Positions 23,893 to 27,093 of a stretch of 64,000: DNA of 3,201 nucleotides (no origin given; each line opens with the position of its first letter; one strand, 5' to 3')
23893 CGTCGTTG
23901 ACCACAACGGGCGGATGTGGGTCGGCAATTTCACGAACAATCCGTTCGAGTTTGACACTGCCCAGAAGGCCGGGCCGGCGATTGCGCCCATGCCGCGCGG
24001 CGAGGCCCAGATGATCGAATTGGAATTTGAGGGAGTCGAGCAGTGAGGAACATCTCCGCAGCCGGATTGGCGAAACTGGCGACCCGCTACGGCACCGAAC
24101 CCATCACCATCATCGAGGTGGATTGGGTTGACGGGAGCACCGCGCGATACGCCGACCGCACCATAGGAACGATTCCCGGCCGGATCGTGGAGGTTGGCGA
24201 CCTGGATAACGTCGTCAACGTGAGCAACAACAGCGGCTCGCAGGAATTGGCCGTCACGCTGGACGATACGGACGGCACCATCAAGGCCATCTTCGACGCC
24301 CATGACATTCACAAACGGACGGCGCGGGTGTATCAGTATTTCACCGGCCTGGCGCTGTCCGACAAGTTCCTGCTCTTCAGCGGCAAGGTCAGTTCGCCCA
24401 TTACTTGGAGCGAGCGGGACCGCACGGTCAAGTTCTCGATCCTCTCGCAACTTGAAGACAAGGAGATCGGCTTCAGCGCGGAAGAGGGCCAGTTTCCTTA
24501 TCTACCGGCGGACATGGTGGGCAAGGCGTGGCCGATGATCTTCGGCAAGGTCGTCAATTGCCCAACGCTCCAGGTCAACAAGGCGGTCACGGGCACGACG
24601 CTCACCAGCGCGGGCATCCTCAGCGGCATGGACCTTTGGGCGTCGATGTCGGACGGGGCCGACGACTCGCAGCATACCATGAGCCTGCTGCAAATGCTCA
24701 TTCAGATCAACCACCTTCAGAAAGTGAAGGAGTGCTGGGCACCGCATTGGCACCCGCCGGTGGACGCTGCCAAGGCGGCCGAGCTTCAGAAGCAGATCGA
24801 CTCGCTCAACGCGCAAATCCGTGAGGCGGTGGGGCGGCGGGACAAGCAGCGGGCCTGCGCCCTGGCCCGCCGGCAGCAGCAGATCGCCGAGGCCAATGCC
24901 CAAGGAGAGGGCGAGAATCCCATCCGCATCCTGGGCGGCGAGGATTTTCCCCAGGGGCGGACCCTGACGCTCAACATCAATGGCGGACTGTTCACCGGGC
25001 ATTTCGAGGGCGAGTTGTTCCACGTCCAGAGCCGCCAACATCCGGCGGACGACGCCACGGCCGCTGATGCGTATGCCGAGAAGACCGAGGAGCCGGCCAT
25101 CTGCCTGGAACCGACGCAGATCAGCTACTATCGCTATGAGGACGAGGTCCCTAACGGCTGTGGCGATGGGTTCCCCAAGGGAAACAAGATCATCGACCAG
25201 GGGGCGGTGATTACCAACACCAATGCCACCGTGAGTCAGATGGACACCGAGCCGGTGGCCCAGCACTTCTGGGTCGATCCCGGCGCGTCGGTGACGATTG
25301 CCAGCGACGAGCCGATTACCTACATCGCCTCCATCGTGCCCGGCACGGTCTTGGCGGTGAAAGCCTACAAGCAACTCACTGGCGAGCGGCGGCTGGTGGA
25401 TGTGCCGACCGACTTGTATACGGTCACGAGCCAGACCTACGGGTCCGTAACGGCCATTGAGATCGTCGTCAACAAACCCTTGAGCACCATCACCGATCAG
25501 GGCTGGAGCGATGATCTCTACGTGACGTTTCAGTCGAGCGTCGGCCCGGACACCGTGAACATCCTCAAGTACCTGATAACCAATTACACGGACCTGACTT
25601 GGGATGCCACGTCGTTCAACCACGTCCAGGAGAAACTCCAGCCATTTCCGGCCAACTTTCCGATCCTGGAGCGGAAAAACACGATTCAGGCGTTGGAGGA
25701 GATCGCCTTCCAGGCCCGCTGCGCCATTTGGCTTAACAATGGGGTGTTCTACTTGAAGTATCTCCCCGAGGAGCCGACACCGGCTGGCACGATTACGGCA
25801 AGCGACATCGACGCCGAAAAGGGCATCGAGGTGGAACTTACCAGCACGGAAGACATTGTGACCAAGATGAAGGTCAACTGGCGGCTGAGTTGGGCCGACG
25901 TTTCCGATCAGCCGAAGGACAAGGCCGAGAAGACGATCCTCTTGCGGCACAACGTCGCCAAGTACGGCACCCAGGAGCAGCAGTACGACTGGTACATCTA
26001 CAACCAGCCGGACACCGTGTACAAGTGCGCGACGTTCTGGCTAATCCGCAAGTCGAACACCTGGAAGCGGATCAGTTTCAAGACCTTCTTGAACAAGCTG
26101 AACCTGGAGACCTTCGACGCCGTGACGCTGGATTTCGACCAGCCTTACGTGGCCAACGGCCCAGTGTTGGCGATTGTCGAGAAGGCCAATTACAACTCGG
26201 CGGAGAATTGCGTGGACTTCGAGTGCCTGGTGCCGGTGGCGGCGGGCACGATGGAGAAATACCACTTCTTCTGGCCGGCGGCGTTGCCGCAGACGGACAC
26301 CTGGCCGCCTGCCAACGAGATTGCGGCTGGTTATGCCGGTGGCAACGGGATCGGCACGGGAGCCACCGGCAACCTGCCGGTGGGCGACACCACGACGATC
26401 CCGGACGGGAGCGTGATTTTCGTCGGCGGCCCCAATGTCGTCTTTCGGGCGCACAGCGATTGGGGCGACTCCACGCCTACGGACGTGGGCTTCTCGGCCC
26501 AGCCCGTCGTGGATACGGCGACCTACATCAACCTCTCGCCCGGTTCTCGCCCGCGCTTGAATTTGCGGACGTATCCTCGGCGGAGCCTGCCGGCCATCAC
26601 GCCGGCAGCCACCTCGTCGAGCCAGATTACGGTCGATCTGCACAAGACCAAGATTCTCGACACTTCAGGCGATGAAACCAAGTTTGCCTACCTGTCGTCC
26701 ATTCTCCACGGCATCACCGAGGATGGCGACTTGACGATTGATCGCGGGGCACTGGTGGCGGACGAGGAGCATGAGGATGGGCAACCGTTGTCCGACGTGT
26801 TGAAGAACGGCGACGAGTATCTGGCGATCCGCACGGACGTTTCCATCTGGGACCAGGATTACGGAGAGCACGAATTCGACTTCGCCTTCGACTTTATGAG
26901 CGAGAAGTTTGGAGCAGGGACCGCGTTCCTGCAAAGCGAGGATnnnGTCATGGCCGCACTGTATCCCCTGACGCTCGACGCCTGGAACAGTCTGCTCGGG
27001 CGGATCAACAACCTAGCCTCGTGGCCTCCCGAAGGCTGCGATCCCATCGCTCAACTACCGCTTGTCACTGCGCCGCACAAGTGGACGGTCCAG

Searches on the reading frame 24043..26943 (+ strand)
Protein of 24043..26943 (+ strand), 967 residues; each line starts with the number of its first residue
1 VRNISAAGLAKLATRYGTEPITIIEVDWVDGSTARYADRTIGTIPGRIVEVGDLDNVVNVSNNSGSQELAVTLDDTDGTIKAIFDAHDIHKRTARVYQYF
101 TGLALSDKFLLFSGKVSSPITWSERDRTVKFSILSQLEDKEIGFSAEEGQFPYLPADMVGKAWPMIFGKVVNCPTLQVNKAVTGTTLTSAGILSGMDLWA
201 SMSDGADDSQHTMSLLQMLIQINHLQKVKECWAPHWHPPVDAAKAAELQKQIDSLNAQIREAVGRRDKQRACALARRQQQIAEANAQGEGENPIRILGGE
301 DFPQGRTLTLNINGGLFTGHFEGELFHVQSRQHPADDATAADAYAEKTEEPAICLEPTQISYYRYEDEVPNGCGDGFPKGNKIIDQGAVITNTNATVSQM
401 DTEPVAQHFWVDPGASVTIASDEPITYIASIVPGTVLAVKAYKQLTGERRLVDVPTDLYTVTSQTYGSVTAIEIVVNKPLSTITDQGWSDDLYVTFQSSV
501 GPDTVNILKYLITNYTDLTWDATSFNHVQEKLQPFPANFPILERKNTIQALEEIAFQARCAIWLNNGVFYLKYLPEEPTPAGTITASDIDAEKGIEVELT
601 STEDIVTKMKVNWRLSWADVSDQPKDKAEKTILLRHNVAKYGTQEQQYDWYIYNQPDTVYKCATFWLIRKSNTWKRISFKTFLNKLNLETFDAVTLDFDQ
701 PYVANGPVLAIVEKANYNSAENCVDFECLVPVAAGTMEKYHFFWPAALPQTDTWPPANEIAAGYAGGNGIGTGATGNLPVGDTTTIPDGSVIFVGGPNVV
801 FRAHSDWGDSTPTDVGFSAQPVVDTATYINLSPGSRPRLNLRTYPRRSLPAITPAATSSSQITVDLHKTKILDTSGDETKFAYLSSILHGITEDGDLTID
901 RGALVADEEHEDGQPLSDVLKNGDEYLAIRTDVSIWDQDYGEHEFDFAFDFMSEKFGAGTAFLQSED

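Call 4: search_protein_families(library=pfam, proteins=[window:24043-26943:+], max_evalue=0.1)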
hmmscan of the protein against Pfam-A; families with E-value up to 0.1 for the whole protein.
window:24043-26943:+ (967 aa): 0 families

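Call 5: search_protein_families(library=phrogs, proteins=[window:24043-26943:+], max_evalue=0.01)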
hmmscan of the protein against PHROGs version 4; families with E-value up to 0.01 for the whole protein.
window:24043-26943:+ (967 aa): 0 families

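Call 9: search_dna_similar(query=window:24043-26943:+, collection=phages, mode=protein, max_rows=30, max_evalue=0.001)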
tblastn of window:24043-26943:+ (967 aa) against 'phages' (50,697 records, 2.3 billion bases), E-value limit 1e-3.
No match.

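Call 39: search_solved_structures(query=window:24043-26943:+, max_evalue=1)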
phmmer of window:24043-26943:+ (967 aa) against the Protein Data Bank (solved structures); distinct sequences matched with E-value up to 1: 2.
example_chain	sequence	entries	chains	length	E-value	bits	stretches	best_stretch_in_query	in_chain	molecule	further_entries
2ock_A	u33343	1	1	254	0.39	11.6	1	497-571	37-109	Valacyclovir hydrolase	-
1kij_A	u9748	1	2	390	0.85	10.5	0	870-922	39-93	DNA GYRASE SUBUNIT B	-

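Call 96: search_protein_families(library=ncbifam, proteins=[window:24043-26943:+], max_evalue=0.01)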
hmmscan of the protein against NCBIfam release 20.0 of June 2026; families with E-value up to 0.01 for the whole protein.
window:24043-26943:+ (967 aa): 0 families
